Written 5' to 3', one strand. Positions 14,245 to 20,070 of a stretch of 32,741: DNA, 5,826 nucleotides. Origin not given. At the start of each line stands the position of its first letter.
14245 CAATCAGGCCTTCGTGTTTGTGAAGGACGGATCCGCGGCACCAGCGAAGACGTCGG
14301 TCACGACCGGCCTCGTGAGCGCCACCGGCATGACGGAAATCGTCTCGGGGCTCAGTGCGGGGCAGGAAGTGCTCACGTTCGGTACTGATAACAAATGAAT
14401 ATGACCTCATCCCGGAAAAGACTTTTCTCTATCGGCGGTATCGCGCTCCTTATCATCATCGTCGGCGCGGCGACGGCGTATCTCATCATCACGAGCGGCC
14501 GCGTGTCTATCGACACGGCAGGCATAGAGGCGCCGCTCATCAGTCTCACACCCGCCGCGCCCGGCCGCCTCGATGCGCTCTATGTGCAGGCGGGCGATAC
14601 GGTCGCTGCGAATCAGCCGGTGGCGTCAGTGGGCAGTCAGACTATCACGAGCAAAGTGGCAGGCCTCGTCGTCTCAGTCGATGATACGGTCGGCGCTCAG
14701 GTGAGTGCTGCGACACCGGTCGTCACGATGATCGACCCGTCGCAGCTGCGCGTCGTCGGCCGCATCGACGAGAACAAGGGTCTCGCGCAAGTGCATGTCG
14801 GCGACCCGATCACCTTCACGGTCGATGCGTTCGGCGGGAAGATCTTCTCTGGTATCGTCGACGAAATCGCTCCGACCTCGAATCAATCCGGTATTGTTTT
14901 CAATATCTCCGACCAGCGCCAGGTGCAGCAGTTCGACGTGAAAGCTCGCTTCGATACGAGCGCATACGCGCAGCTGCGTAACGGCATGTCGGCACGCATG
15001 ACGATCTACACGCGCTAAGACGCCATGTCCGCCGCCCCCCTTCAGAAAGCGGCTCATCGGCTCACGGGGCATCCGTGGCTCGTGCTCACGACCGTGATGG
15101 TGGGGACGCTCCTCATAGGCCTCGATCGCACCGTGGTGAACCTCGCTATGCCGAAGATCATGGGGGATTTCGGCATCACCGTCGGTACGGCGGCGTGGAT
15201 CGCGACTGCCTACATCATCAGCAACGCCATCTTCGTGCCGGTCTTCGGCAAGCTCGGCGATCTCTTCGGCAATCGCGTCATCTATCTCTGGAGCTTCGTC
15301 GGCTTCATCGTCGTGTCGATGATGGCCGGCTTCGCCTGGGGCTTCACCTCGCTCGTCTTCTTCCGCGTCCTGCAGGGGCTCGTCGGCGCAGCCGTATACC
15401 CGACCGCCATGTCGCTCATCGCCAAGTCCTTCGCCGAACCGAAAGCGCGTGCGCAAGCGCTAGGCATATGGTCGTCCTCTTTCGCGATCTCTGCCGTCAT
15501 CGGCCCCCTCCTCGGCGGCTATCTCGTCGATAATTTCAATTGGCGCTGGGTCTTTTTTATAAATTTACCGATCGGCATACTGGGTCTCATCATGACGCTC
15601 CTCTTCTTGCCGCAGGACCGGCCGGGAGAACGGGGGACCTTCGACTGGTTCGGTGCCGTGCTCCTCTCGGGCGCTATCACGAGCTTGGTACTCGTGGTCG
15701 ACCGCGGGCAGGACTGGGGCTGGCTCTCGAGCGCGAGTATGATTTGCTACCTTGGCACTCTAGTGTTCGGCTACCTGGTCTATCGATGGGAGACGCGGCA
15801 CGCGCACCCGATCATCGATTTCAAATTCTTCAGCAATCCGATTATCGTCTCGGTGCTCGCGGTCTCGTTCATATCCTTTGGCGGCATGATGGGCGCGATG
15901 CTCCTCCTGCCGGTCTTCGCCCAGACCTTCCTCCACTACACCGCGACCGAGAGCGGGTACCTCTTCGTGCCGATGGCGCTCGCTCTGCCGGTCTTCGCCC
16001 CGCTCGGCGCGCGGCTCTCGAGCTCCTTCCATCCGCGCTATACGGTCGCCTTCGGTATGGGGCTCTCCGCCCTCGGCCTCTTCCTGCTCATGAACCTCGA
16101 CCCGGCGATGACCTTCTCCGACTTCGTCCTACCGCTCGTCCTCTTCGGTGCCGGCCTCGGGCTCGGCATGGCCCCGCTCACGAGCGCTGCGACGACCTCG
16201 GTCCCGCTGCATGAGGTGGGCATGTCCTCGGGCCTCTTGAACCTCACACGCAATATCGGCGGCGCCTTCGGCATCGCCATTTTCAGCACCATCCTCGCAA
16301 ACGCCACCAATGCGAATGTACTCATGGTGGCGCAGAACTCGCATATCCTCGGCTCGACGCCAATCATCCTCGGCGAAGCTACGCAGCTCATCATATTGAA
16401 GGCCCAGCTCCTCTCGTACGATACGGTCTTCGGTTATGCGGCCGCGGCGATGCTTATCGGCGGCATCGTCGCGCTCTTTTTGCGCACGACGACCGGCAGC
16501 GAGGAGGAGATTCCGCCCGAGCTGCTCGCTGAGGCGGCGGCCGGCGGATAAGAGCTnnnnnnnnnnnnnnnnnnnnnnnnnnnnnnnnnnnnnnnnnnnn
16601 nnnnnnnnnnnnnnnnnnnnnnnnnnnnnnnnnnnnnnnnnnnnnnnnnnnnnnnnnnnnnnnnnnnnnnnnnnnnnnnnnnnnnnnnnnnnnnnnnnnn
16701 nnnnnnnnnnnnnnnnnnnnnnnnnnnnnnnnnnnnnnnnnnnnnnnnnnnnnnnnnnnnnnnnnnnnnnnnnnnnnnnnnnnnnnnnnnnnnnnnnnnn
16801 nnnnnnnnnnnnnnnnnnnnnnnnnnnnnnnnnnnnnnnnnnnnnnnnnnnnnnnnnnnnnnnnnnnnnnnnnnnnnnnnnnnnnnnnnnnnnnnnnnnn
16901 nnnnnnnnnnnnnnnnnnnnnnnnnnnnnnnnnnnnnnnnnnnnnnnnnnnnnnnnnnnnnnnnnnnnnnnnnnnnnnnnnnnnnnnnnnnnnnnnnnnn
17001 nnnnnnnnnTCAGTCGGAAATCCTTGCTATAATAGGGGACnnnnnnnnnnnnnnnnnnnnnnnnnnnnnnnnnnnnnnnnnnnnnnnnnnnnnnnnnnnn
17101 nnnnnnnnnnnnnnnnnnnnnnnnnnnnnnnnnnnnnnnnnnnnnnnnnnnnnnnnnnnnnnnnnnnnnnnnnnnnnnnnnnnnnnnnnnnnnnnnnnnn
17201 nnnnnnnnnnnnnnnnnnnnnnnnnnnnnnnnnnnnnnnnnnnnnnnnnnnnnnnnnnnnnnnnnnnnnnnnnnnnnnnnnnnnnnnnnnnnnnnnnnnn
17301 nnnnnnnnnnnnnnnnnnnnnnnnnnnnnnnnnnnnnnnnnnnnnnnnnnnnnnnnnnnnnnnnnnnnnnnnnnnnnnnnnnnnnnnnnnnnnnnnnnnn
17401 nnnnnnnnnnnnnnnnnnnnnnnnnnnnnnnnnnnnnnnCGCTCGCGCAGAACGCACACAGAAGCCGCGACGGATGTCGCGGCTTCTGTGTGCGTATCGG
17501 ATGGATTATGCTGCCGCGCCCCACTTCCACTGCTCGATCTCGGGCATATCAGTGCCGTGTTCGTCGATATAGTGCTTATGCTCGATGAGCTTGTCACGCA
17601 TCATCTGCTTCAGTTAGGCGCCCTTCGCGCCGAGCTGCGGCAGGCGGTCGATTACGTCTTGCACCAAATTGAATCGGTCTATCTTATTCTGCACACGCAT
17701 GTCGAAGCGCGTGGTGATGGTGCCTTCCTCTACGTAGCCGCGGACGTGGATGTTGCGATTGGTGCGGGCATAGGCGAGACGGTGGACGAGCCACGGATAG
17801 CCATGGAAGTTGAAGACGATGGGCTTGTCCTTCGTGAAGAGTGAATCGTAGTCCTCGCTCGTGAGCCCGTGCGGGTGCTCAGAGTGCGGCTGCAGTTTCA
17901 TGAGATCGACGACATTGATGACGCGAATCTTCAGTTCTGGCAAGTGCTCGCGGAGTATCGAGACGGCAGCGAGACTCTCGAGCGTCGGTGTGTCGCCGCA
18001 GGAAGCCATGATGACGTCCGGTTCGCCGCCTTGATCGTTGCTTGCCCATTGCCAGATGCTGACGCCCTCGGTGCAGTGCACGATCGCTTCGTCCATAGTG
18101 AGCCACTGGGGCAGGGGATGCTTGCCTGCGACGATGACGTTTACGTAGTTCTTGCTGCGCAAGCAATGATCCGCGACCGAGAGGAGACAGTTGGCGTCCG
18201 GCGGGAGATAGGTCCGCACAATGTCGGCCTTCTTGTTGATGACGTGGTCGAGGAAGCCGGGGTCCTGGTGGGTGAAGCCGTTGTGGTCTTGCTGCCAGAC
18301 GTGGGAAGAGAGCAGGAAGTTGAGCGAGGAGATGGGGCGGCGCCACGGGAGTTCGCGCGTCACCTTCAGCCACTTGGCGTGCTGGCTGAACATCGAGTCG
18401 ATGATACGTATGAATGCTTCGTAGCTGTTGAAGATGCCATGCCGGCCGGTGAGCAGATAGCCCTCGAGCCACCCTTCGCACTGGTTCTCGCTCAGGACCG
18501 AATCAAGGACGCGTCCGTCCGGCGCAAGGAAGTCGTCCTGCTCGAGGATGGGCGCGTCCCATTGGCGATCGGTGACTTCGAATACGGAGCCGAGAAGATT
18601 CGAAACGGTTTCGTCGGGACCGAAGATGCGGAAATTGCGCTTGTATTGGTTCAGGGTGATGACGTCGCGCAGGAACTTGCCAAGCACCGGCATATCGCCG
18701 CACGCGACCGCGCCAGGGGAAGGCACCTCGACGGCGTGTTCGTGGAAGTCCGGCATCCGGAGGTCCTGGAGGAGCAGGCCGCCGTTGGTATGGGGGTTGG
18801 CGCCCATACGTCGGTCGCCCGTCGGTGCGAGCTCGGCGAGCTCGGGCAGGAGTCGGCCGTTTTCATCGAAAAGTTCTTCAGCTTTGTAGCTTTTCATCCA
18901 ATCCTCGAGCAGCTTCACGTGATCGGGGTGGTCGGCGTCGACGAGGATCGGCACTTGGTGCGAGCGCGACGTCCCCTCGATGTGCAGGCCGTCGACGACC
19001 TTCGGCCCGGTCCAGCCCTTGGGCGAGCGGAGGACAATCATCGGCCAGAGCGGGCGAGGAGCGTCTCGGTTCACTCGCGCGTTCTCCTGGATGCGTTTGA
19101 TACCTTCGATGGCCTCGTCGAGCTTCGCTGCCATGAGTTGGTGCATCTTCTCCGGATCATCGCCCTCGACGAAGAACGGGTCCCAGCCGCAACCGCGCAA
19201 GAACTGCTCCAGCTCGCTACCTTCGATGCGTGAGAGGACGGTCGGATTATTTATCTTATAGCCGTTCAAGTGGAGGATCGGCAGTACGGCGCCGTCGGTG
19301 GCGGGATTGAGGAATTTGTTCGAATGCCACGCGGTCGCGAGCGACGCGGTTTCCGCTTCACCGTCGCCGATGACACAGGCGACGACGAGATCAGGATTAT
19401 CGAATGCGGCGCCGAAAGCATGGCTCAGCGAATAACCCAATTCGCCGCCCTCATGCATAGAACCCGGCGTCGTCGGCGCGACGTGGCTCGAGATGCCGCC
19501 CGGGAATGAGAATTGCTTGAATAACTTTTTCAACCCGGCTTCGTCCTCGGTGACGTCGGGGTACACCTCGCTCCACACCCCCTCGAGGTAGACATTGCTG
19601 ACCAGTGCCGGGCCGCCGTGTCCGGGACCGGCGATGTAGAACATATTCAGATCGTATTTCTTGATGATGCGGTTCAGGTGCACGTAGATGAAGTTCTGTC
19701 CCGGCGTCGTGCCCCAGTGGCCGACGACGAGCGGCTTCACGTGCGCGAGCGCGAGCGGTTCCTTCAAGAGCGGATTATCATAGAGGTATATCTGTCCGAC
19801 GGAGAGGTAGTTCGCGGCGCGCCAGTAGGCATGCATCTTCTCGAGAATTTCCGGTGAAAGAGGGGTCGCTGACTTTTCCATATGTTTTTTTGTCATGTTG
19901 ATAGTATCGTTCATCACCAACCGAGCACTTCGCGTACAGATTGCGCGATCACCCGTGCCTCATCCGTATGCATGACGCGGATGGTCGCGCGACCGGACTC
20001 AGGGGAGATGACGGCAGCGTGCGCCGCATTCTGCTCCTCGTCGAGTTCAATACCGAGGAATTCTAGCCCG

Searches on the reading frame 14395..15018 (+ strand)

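Call 65: search_protein_families(library=pfam, proteins=[window:14395-15018:+])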
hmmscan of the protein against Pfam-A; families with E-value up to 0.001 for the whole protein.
window:14395-15018:+ (207 aa): 5 families
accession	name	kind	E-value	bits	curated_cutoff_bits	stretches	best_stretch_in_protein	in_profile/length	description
PF16576.10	HlyD_D23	-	4.7e-13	49.4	30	1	83-164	110-190/214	Barrel-sandwich domain of CusB or HlyD membrane-fusion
PF13437.12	HlyD_3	-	1.8e-10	41.9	22.2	1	83-169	1-87/106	HlyD family secretion protein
PF13533.13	Biotin_lipoyl_2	-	6.4e-05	23.1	29.8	0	50-71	2-23/32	Biotin-lipoyl like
PF00364.28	Biotin_lipoyl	-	0.00018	21.7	22.1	1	61-112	18-73/73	Biotin-requiring enzyme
PF00529.27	CusB_dom_1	-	0.00041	21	26.5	0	22-204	3-87/89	Cation efflux system protein CusB domain 1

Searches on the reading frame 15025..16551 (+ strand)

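Call 65: search_protein_families(library=pfam, proteins=[window:15025-16551:+])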
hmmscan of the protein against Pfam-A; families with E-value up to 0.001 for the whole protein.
window:15025-16551:+ (508 aa): 2 families
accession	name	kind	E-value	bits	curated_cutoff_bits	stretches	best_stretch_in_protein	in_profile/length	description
PF07690.21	MFS_1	-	4e-62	210.6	33.4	1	25-416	2-346/347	Major Facilitator Superfamily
PF00083.30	Sugar_tr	-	0.00015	21.3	22.3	1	55-196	38-192/452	Sugar (and other) transporter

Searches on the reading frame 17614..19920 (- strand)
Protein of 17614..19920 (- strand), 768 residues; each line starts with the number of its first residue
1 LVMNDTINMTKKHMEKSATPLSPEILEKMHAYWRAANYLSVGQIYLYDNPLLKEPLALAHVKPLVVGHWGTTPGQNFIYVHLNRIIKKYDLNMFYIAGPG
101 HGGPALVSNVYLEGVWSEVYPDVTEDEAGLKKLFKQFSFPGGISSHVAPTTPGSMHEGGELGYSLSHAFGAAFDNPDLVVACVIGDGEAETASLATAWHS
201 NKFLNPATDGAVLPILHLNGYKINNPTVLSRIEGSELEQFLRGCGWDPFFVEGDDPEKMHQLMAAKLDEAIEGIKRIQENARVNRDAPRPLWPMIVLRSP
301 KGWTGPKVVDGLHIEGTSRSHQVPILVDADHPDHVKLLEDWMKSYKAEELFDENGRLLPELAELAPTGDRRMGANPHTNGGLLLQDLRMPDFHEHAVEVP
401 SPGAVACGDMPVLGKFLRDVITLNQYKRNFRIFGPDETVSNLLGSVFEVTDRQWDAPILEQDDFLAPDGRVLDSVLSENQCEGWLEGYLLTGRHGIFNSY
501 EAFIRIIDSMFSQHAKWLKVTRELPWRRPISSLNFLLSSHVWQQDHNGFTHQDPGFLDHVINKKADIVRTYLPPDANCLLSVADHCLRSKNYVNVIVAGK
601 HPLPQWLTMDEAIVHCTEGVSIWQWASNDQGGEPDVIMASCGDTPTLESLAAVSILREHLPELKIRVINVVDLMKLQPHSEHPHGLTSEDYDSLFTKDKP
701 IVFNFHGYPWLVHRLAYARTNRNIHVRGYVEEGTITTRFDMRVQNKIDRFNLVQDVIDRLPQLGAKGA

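Call 65: search_protein_families(library=pfam, proteins=[window:17614-19920:-])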
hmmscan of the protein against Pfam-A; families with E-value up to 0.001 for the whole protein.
window:17614-19920:- (768 aa): 3 families
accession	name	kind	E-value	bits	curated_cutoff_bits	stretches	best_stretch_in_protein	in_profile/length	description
PF09364.15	XFP_N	-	1.9e-176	586.7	23.7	1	21-382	2-363/364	XFP N-terminal domain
PF03894.20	XFP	-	2.6e-84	281.8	22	1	412-589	2-177/177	D-xylulose 5-phosphate/D-fructose 6-phosphate phosphoketolase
PF09363.15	XFP_C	-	1.3e-83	279.9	23.4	1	600-766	1-168/202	XFP C-terminal domain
